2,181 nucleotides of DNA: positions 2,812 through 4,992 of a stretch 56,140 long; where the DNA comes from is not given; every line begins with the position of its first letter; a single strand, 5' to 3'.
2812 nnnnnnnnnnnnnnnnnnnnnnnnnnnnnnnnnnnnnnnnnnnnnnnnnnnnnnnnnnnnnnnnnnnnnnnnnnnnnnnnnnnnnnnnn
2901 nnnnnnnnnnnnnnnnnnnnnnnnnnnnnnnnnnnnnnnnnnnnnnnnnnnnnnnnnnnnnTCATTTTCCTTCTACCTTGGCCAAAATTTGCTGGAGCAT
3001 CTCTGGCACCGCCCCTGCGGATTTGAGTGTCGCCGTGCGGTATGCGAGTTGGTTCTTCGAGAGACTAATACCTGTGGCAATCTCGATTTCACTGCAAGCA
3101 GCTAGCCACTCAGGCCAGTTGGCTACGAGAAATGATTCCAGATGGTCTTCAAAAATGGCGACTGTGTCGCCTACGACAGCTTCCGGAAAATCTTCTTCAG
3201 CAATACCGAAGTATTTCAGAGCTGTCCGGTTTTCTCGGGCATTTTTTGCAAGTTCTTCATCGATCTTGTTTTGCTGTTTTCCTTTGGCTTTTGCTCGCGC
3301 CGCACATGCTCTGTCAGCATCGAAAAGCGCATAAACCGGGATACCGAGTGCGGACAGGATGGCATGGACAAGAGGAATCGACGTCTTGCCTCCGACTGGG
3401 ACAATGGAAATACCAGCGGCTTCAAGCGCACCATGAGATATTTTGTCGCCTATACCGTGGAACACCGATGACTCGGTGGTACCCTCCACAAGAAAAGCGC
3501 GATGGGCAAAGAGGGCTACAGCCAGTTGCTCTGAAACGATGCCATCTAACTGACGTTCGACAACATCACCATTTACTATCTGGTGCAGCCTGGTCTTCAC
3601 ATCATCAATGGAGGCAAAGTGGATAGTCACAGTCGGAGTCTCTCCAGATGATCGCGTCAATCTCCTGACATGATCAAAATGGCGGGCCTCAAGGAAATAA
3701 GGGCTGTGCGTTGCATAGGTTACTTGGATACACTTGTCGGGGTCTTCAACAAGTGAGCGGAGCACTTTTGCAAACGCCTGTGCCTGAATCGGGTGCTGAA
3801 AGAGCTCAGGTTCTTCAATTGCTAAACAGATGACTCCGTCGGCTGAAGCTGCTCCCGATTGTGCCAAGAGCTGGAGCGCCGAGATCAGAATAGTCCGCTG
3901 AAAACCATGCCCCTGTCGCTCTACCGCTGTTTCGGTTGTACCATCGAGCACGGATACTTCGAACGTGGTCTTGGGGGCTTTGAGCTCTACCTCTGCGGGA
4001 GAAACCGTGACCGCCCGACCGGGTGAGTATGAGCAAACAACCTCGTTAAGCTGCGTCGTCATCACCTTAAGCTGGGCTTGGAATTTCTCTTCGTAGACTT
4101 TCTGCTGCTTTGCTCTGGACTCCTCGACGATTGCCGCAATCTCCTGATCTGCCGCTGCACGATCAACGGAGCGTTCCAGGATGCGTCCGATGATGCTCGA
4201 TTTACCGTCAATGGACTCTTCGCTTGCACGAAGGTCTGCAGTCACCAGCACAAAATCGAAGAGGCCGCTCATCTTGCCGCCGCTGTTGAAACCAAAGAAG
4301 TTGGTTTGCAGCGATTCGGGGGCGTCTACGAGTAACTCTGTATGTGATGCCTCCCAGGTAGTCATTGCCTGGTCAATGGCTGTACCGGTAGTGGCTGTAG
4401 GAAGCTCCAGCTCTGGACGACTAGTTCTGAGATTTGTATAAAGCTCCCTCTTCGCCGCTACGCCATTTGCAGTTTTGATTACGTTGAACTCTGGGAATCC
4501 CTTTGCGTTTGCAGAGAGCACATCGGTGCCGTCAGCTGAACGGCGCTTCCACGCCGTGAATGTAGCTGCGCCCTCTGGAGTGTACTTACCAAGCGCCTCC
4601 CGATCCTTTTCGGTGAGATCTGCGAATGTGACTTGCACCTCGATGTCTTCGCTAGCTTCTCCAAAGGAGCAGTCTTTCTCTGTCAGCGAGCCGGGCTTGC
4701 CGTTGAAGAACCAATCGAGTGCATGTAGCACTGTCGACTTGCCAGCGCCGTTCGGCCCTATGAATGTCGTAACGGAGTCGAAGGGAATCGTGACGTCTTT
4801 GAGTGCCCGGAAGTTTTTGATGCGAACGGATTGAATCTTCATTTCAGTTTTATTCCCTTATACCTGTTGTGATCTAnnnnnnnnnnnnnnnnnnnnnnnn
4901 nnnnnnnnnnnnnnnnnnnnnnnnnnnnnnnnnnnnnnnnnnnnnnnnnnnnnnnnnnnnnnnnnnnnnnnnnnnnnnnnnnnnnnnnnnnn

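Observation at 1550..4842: OLD-family ATPase-Toprim nuclease translationally coupled to a Zn-ribbon/coiled-coil protein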

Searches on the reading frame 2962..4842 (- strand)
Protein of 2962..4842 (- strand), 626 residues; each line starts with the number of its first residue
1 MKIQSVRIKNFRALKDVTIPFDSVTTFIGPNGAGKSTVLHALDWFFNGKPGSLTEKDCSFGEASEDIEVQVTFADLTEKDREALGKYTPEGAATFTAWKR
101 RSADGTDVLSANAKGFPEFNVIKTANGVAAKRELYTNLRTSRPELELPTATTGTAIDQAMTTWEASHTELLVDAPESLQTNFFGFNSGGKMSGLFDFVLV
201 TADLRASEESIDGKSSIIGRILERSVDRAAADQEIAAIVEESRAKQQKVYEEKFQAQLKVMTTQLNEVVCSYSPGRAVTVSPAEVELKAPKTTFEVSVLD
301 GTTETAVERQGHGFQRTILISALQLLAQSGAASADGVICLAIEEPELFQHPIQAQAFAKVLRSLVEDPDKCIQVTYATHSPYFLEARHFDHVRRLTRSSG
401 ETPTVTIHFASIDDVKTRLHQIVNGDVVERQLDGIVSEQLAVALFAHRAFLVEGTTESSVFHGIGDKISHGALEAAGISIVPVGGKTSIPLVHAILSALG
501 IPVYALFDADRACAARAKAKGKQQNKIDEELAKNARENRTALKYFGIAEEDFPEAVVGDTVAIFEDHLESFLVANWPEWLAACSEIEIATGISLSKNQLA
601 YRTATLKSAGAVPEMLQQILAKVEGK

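Call 3: search_protein_families(library=pfam, proteins=[window:2962-4842:-], max_evalue=0.01)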
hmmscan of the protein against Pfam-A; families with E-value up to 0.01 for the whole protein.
window:2962-4842:- (626 aa): 9 families
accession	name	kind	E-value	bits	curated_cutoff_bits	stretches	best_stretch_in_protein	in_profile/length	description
PF13175.12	AAA_15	-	2.1e-43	149.8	32.1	1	1-383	1-373/374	AAA ATPase domain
PF20469.4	OLD-like_TOPRIM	-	3.5e-18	66.3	23.2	1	444-510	1-67/67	Overcoming lysogenization defect protein-like, TOPRIM domain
PF13304.12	AAA_21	-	7e-13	49.7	27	1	24-385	1-304/304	AAA domain, putative AbiEii toxin, Type IV TA system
PF13476.12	AAA_23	-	1.4e-12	49.1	27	1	5-72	1-68/201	AAA domain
PF11398.14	DUF2813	-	9.5e-11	42.1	21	2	1-49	1-49/372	Protein of unknown function (DUF2813)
PF02463.25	SMC_N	-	8.2e-08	32.4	40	1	3-48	2-50/220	RecF/RecN/SMC N terminal domain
PF00005.33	ABC_tran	-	2.3e-05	25.4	25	1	17-75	6-67/137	ABC transporter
PF13555.12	AAA_29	-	3.2e-05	24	27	1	5-43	3-43/61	P-loop containing region of AAA domain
PF13514.12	AAA_27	-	6.5e-05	23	22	1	1-50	1-54/206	AAA domain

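Call 4: search_protein_families(library=padloc, proteins=[window:2962-4842:-], max_evalue=0.01)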
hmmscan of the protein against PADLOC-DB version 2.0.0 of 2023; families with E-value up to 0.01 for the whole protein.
window:2962-4842:- (626 aa): 136 families (the best 25 are shown)
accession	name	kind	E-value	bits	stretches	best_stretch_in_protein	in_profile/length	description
PDLC02358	Old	-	7.5e-59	198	2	208-534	152-477/578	Old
PDLC02979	AriA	-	6.1e-46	155.9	1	1-384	1-373/373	-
PDLC00096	GajA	-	5.3e-31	106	2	211-559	159-508/630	AAA ATPase domain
PDLC00067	GajA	-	1.6e-29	100.8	2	205-534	171-484/604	AAA ATPase domain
PDLC00085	GajA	-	1.6e-27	94.5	2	355-538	301-470/580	AAA ATPase domain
PDLC00071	GajA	-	6.7e-26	89.2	2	205-537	151-463/588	AAA ATPase domain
PDLC00086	GajA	-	7.2e-26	89.1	2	301-521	273-475/600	AAA ATPase domain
PDLC00065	GajA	-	1.6e-25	88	2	328-553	323-548/670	AAA ATPase domain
PDLC00062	GajA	-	6.6e-25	85.6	3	200-408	164-368/639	AAA ATPase domain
PDLC00070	GajA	-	9.1e-25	85.3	2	204-538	159-477/596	AAA ATPase domain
PDLC00093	GajA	-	6e-23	79.4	2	1-66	1-66/736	AAA ATPase domain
PDLC04168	GajA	-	7.1e-23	79.1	2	214-524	170-445/570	-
PDLC00094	GajA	-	2.5e-22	77.1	2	282-525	244-469/569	AAA ATPase domain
PDLC00066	GajA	-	2.9e-22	76.9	2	295-513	237-436/567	AAA ATPase domain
PDLC00077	GajA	-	5.4e-21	72.8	2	196-530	194-519/616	AAA ATPase domain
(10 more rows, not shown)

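Call 5: search_protein_families(library=ncbifam, proteins=[window:2962-4842:-], max_evalue=0.01)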
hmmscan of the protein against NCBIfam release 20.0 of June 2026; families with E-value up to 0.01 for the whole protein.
window:2962-4842:- (626 aa): 32 families (the best 25 are shown)
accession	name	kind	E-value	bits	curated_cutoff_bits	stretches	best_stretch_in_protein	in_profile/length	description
NF038234.1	retron_eff_Eco8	equivalog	3.3e-16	59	250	2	1-47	1-48/679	retron Eco8 family effector endonuclease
NF041760.1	PtuA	equivalog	1.5e-10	40.6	500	1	2-43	51-93/524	retron Ec78 anti-phage system effector ATPase PtuA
NF047739.1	antiphage_MADS3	equivalog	2.3e-10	40.2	420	1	3-42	2-41/427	methylation-associated defense system AAA family ATPase MAD3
TIGR00611.2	recf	equivalog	4.1e-09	36.1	172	1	3-83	1-82/339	DNA replication/repair protein RecF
NF003034.1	PRK03918.1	equivalog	4.7e-07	28.2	700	1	1-42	1-43/878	DNA double-strand break repair ATPase Rad50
NF008409.0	PRK11231.1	equivalog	1.5e-05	24.5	375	1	16-64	22-70/255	Fe(3+) dicitrate ABC transporter ATP-binding protein FecE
TIGR00618.1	sbcc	subfamily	4.1e-05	21.7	478.5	1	1-59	1-64/1043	exonuclease subunit SbcC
TIGR03873.1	F420-0_ABC_ATP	hypoth_equivalog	7e-05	22.2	372.4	1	16-51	21-56/256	putative F420-0 ABC transporter ATP-binding protein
NF002244.0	PRK01156.1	equivalog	7.6e-05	21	847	1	1-44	1-45/895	DNA double-strand break repair ATPase Rad50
NF010068.0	PRK13548.1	equivalog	7.8e-05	21.9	261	1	7-43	14-52/261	heme ABC transporter ATP-binding protein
TIGR00972.1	3a0107s01c2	equivalog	8.3e-05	22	343.2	1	7-47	10-52/248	phosphate ABC transporter ATP-binding protein PstB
NF002572.0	PRK02224.1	equivalog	0.00013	20.4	1087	1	1-42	1-43/888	DNA double-strand break repair ATPase Rad50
NF040873.1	AztA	equivalog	0.00015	21.4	220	1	16-56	12-52/191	zinc ABC transporter ATP-binding protein AztA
NF053563.1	Rkd4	equivalog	0.00033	18.9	860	1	2-48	2-49/747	arcadin-4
TIGR01188.1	drrA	subfamily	0.00035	20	312.45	1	10-43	5-40/302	daunorubicin resistance ABC transporter, ATP-binding protein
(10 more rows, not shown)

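Call 24: find_homologous_proteins(query=window:2962-4842:-, max_evalue=0.00001)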
Query window:2962-4842:- (626 aa): 2109 proteins with E <= 0.00001 among 8000 candidates; the best 120 are listed.
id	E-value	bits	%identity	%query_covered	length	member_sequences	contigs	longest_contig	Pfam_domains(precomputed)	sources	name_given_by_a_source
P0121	0.0e+0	1377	100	100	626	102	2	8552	PF20469.5,PF11398.15,PF00005.34,PF13175.13,PF13476.13,PF02463.26,PF13304.13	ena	-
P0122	0.0e+0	1234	90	100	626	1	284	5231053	PF20469.5,PF11398.15,PF13514.13,PF00005.34,PF13175.13,PF13476.13,PF02463.26,PF13304.13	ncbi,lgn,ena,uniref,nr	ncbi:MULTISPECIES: ATP-dependent nuclease [Enterobacteriaceae]|uniref:ATP-dependent nuclease n=1 Tax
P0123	0.0e+0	1234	90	100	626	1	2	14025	PF20469.5,PF11398.15,PF13514.13,PF00005.34,PF13175.13,PF13476.13,PF02463.26,PF13304.13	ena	-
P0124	0.0e+0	1233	89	100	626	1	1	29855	PF20469.5,PF11398.15,PF13514.13,PF00005.34,PF13175.13,PF13476.13,PF02463.26,PF13304.13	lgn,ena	-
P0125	0.0e+0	1233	89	100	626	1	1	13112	PF20469.5,PF11398.15,PF13514.13,PF00005.34,PF13175.13,PF13476.13,PF02463.26,PF13304.13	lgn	-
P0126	0.0e+0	1233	89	100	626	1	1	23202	PF20469.5,PF11398.15,PF13514.13,PF00005.34,PF13175.13,PF13476.13,PF02463.26,PF13304.13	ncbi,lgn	ncbi:TPA: ATP-dependent endonuclease [Citrobacter freundii]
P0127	0.0e+0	1233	89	100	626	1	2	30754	PF20469.5,PF11398.15,PF13514.13,PF00005.34,PF13175.13,PF13476.13,PF02463.26,PF13304.13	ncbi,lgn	ncbi:ATP-dependent endonuclease [Escherichia coli]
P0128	0.0e+0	1232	89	100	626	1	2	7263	PF20469.5,PF11398.15,PF13514.13,PF00005.34,PF13175.13,PF13476.13,PF02463.26,PF13304.13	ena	-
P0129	0.0e+0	1232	89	100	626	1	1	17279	PF20469.5,PF11398.15,PF00005.34,PF13175.13,PF13476.13,PF02463.26,PF13304.13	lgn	-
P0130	0.0e+0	1232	89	100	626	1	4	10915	PF20469.5,PF11398.15,PF13514.13,PF00005.34,PF13175.13,PF13476.13,PF02463.26,PF13304.13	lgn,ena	-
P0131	0.0e+0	1232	89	100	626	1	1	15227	PF20469.5,PF11398.15,PF00005.34,PF13175.13,PF13476.13,PF02463.26,PF13304.13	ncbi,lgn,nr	ncbi:ATP-dependent endonuclease [Escherichia coli]|nr:ATP-dependent endonuclease [Escherichia coli]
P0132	0.0e+0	1232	89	100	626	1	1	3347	PF20469.5,PF11398.15,PF00005.34,PF13175.13,PF13476.13,PF02463.26,PF13304.13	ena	-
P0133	0.0e+0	1231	89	100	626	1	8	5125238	PF20469.5,PF11398.15,PF13514.13,PF00005.34,PF13175.13,PF13476.13,PF02463.26,PF13304.13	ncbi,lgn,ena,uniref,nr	ncbi:ATP-dependent nuclease [Escherichia coli]|uniref:ATP-dependent nuclease n=1 Tax=Escherichia col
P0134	0.0e+0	1231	89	100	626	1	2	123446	PF20469.5,PF11398.15,PF13514.13,PF00005.34,PF13175.13,PF13476.13,PF02463.26,PF13304.13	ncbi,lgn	-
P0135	0.0e+0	1231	89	100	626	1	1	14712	PF20469.5,PF11398.15,PF13514.13,PF00005.34,PF13175.13,PF13476.13,PF02463.26,PF13304.13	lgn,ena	-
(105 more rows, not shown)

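Call 26: search_solved_structures(query=window:2962-4842:-, max_evalue=0.001)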
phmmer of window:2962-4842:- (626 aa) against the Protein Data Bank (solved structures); distinct sequences matched with E-value up to 0.001: 8.
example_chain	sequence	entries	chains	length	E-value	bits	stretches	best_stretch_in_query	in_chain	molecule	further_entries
6p74_A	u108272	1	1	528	1.1e-25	93.9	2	309-536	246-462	Putative ATP-dependent endonuclease of the OLD family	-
8ee4_A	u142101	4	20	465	1e-07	34.6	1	1-69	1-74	PtuA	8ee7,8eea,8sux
8wy4_A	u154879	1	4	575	2.6e-07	33.2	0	311-502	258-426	Endonuclease GajA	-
8jq9_B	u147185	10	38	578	2.7e-07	33.2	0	311-502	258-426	Endonuclease GajA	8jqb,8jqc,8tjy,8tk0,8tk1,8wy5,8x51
8j4t_A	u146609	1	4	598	3e-07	33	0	311-502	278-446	Endonuclease GajA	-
8sm3_A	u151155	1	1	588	7e-07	31.8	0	311-502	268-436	Endonuclease GajA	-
8u7i_A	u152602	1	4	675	1.1e-06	31.1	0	311-502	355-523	Endonuclease GajA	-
23or_B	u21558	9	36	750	2e-06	30.3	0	340-465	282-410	Retron Eco8 OLD nuclease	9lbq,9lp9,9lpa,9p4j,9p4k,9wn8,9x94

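Call 32: search_protein_families(library=phrogs, proteins=[window:2962-4842:-], max_evalue=0.01)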
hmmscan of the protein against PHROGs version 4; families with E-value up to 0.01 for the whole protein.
window:2962-4842:- (626 aa): 15 families
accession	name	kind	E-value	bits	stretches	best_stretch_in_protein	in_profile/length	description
phrog_4747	-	unknown function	2.5e-114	384.6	1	1-617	1-606/610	-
phrog_7507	-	unknown function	1.3e-15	58.7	1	1-63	2-65/483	-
phrog_8323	-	unknown function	8.7e-15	55.2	1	1-62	49-113/623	-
phrog_3940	-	unknown function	1.4e-11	44.9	1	2-51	4-54/537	-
phrog_77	-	DNA, RNA and nucleotide metabolism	1.9e-10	41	1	1-52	296-350/967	SbcC-like subunit of palindrome specific endonuclease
phrog_1499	-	unknown function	9.9e-10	39.2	1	1-49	3-52/427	-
phrog_9802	-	unknown function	3.8e-07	30.5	1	1-46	3-49/438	-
phrog_10445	-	unknown function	1.2e-06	29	1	1-49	3-51/296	-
phrog_14430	-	unknown function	3.8e-05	24.1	0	324-386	327-384/444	-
phrog_19212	-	unknown function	5.5e-05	22.9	1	1-42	1-45/550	-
phrog_25363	-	unknown function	0.00013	23.1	1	1-49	5-54/77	-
phrog_8066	-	unknown function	0.0005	20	0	341-399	388-444/522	-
phrog_293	-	moron, auxiliary metabolic gene and host takeover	0.00055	19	1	9-42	434-469/1058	ABC transporter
phrog_13167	-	unknown function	0.0055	16.6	0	339-385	340-383/477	-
phrog_2392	-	moron, auxiliary metabolic gene and host takeover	0.007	15.7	0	17-47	502-532/726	ABC transporter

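Call 46: find_related_loci(query=window:2962-4842:-, collection=metagenome_contigs, flank=4000)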
Query window:2962-4842:- (626 aa) in metagenome_contigs; peptide patterns used: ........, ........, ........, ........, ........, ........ (x = any residue, [..] = any of these).
219 stretches matched a pattern; 101 encode a relative of the query (tblastn E <= 1e-3); the best 80 are kept; 80 distinct loci.
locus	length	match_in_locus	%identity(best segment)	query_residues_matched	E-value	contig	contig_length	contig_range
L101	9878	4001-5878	100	1-626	0e+0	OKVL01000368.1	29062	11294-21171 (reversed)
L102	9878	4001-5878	100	1-626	0e+0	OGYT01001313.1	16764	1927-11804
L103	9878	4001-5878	95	1-626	0e+0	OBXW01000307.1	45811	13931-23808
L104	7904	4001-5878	92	1-626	0e+0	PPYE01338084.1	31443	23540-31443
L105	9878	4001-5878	92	1-626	0e+0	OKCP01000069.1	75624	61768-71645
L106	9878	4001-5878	90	1-626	0e+0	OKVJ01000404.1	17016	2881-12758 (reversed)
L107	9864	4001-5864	93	1-626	0e+0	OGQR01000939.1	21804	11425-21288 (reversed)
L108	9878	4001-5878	82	1-626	0e+0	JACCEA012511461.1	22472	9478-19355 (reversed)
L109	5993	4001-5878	81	1-626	0e+0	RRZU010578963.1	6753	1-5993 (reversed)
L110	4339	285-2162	79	1-626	0e+0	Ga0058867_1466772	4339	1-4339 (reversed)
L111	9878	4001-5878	79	1-626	0e+0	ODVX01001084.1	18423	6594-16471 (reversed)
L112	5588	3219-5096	79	1-626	0e+0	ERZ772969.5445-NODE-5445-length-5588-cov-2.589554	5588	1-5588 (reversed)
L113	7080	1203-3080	78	1-626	0e+0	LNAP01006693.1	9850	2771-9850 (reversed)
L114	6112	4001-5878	79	1-626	0e+0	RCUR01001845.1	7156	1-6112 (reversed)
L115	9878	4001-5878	78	1-626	0e+0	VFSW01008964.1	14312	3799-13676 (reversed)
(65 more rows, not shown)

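Call 66: search_dna_similar(query=window:2962-4842:-, collection=phages, mode=protein, max_rows=15)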
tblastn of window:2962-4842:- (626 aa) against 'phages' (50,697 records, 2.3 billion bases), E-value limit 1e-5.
Records with a match: 8; places in all: 8; records where one place covers at least 80% of the query: 2.
Best place of each record, by identity: 60-80% 2; <60% 6.
By first word of the organism name: Bacteriophage 4; Burkholderia 2; Brochothrix 2.
By host as written in the record: Burkholderia cenocepacia strain C6433 2; - 2; Escherichia coli 2; Brochothrix thermosphacta 2.
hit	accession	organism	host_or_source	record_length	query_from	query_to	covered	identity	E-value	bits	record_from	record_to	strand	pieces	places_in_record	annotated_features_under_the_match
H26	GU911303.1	Burkholderia phage KS5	Burkholderia cenocepacia strain C6433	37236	1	625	100%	70.7%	0e+0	861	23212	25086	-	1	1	28: gp28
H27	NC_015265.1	Burkholderia phage KS5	Burkholderia cenocepacia strain C6433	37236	1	625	100%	70.7%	0e+0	861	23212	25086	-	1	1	28: ATP-dependent endonuclease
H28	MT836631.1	Bacteriophage sp.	human fecal samples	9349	1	620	66%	27.8%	2e-16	145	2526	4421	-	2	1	record has no annotation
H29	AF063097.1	Bacteriophage P2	Escherichia coli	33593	307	506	32%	28.9%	2e-7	61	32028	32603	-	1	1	old: Old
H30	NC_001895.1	Bacteriophage P2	Escherichia coli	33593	307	506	32%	28.9%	2e-7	61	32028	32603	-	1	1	old: AAA family ATPase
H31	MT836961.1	Bacteriophage sp.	human fecal samples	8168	1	79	13%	43.5%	3e-8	63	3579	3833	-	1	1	record has no annotation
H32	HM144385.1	Brochothrix phage NF5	Brochothrix thermosphacta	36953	1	52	8%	40.4%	1e-5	55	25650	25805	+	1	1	gp34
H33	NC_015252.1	Brochothrix phage NF5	Brochothrix thermosphacta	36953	1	52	8%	40.4%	1e-5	55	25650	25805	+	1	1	SbcC-like subunit of palindrome specific endonuclease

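Call 67: get_annotated_region(hit=H27, flank=4000)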
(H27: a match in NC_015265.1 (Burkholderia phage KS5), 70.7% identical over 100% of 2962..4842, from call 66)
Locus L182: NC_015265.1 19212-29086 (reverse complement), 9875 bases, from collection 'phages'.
description: Burkholderia phage KS5, complete genome.
organism: Burkholderia phage KS5 (NCBI taxid 910473)
taxonomy: Viruses; Duplodnaviria; Heunggongvirae; Uroviricota; Caudoviricetes; Peduoviridae; Kisquinquevirus; Kisquinquevirus KS5
host: Burkholderia cenocepacia strain C6433; source: -; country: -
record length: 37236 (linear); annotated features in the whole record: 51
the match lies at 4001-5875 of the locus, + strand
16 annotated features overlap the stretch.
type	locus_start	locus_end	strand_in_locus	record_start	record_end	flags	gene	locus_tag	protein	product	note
CDS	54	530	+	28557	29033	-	38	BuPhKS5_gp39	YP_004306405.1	head-tail adaptor Ad1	capsid completion protein (L); similar to Burkholderia multivorans ATCC 17616 chromosome 2 BMULJ_03677 (YP_001948085.1)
CDS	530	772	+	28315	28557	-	37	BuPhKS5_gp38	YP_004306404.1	gp37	hypothetical protein; similar to Burkholderia multivorans ATCC 17616 chromosome 2 BMULJ_03676 (YP_001948084.1)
CDS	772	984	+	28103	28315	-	36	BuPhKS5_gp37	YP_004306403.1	baseplate hub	tail protein (X); similar to Burkholderia multivorans ATCC 17616 chromosome 2 BMULJ_03675 (YP_001948083.1)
CDS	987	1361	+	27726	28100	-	35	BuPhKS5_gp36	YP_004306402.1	holin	putative antiholin; similar to Burkholderia multivorans ATCC 17616 chromosome 2 BMULJ_03674 (YP_001948082.1)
CDS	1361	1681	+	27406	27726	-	34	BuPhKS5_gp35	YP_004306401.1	holin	similar to Burkholderia multivorans ATCC 17616 chromosome 2 BMULJ_03673 (YP_001948081.1)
CDS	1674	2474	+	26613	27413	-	33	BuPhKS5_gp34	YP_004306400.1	endolysin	similar to Burkholderia multivorans ATCC 17616 chromosome 2 BMULJ_03672 (YP_001948080.1)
CDS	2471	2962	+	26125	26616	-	32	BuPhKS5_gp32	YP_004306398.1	signal peptide motif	Rz; similar to Burkholderia multivorans ATCC 17616 chromosome 2 BMULJ_03671 (YP_001948079.1)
CDS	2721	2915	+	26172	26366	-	31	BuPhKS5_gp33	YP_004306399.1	gp31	Rz1; overlaps with Burkholderia multivorans ATCC 17616 chromosome 2 BMULJ_03671 (YP_001948079.1)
CDS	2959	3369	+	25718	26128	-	30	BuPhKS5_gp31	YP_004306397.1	tail terminator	tail completion protein (R); similar to Burkholderia multivorans ATCC 17616 chromosome 2 BMULJ_03670 (YP_001948078.1)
CDS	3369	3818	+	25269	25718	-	29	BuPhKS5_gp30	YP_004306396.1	virion morphogenesis protein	tail completion protein (S); similar to Burkholderia multivorans ATCC 17616 chromosome 2 BMULJ_03669 (YP_001948077.1)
CDS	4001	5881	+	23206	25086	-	28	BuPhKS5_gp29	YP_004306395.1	ATP-dependent endonuclease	exonuclease (Old); similar to Burkholderia multivorans ATCC 17616 chromosome 2 BMULJ_03668 (YP_001948076.1)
CDS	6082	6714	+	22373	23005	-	27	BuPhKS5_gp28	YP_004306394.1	baseplate assembly protein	baseplate assembly protein (V); similar to Burkholderia multivorans ATCC 17616 chromosome 2 BMULJ_03667 (YP_001948075.1)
CDS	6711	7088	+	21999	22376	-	26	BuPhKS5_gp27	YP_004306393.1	baseplate wedge subunit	baseplate assembly protein (W); similar to Burkholderia multivorans ATCC 17616 chromosome 2 BMULJ_03666 (YP_001948074.1)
CDS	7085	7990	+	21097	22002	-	25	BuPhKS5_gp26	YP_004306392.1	baseplate protein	baseplate assembly protein (J); similar to Burkholderia multivorans ATCC 17616 chromosome 2 BMULJ_03665 (YP_001948073.1)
CDS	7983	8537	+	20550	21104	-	24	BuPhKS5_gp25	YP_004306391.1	tail protein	baseplate assembly protein (I); similar to Burkholderia multivorans ATCC 17616 chromosome 2 BMULJ_03664 (YP_001948072.1)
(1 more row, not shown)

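Call 73: search_solved_structures(query=window:2962-4842:-, max_evalue=1e-10, show_alignments=1)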
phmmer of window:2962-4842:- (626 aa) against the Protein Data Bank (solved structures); distinct sequences matched with E-value up to 1e-10: 1.
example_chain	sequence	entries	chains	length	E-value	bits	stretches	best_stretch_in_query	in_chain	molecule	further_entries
6p74_A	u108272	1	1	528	1.1e-25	93.9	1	309-536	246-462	Putative ATP-dependent endonuclease of the OLD family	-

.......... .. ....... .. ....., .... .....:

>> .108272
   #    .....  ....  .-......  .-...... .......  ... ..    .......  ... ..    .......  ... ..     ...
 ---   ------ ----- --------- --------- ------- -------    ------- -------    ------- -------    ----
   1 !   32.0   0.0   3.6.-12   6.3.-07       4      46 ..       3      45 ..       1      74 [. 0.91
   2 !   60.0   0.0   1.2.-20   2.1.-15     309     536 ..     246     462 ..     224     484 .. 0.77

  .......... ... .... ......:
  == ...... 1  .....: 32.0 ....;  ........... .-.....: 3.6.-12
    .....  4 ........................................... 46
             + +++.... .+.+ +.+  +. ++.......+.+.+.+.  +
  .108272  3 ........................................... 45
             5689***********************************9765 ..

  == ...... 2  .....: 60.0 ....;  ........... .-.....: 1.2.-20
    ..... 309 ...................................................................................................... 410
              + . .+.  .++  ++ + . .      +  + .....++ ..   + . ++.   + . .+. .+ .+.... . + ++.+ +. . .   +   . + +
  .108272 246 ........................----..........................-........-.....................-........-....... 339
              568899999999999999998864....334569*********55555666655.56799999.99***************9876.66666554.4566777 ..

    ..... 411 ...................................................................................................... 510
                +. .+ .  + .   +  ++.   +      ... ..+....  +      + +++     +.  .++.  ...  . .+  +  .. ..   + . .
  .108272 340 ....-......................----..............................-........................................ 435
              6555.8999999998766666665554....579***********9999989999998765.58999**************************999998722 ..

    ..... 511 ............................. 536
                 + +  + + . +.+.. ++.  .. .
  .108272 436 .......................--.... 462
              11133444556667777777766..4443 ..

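Call 83: search_protein_families(library=pfam, alignment_id=A4, max_evalue=0.001)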
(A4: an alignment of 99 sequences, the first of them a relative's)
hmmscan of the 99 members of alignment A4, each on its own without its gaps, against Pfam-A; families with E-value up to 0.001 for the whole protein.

A. member 1, L110:12-248:+ (79 aa): 0 families

B. families by the number of members that match (of 99 scanned): 85 families (the first 25 are shown)
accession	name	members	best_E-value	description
PF04851.21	ResIII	5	1.3e-39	Type III restriction enzyme, res subunit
PF00270.35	DEAD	5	4.5e-10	DEAD/DEAH box helicase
PF19778.5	RE_endonuc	4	6.9e-37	Endonuclease domain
PF01555.25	N6_N4_Mtase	3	2.6e-29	DNA methylase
PF12008.13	EcoR124_C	2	1.1e-63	Type I restriction and modification enzyme - subunit R C terminal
PF07515.17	TraI_2_C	2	1.1e-57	Putative conjugal transfer nickase/helicase TraI C-term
PF00929.31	RNase_T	2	5.2e-36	Exonuclease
PF13538.12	UvrD_C_2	2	6.1e-12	UvrD-like helicase C-terminal domain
PF14082.12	SduA_C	2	6e-06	Shedu protein SduA, C-terminal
PF07514.17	TraI_2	1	4.4e-138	Putative helicase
PF02696.19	SelO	1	8.3e-103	Protein adenylyltransferase SelO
PF20178.3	ToxA_N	1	2.8e-67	Dermonecrotic toxin, N-terminal domain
PF18766.7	SWI2_SNF2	1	5.9e-61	SWI2/SNF2 ATPase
PF22679.2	T1R_D3-like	1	8.1e-58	Type I restriction enzyme subunit R domain 3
PF01610.23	DDE_Tnp_ISL3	1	1.3e-56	Transposase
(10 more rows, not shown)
